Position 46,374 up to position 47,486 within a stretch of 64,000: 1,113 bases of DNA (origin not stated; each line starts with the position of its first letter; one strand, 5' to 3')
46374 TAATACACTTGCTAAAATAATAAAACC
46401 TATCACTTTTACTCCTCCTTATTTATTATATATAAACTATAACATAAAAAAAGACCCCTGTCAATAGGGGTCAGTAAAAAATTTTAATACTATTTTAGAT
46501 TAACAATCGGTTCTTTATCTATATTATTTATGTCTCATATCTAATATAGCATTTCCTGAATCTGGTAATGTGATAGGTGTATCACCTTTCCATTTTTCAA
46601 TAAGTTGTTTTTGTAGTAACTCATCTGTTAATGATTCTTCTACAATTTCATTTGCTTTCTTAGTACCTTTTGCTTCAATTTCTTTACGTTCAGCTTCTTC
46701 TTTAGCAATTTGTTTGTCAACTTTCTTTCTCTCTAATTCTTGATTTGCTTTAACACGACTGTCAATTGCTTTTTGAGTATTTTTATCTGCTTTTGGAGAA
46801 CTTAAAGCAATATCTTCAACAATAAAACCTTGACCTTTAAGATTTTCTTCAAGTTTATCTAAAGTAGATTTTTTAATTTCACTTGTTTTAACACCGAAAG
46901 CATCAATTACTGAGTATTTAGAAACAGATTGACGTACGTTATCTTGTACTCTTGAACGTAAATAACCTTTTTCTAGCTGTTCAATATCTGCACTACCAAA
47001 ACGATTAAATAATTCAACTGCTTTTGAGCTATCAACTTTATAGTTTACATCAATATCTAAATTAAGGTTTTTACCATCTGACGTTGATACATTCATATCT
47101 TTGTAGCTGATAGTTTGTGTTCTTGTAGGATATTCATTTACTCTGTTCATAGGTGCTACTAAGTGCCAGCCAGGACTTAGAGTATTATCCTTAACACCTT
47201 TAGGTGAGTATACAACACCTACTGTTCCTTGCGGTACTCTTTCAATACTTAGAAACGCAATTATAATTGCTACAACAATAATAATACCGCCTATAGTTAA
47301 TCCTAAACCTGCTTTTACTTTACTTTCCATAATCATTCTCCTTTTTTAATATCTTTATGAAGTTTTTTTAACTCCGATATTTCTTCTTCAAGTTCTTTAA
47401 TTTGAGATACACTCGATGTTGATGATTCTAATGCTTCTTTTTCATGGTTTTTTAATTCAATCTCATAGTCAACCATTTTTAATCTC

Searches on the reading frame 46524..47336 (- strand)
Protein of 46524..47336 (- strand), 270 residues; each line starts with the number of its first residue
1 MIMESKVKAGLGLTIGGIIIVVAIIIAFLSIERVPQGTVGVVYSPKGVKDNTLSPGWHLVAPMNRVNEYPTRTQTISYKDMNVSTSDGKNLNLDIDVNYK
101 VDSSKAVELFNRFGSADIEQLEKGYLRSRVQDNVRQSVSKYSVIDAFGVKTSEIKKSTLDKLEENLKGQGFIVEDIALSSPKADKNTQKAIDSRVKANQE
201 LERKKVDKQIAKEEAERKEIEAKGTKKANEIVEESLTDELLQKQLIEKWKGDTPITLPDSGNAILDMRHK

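Call 86: search_protein_families(library=pfam, proteins=[window:46524-47336:-], max_evalue=0.001)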
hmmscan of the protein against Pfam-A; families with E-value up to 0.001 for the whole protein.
window:46524-47336:- (270 aa): 1 family
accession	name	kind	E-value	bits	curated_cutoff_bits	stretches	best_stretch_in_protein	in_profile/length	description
PF01145.31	Band_7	-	2.4e-33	116.1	23.6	1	33-215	2-174/176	SPFH domain / Band 7 family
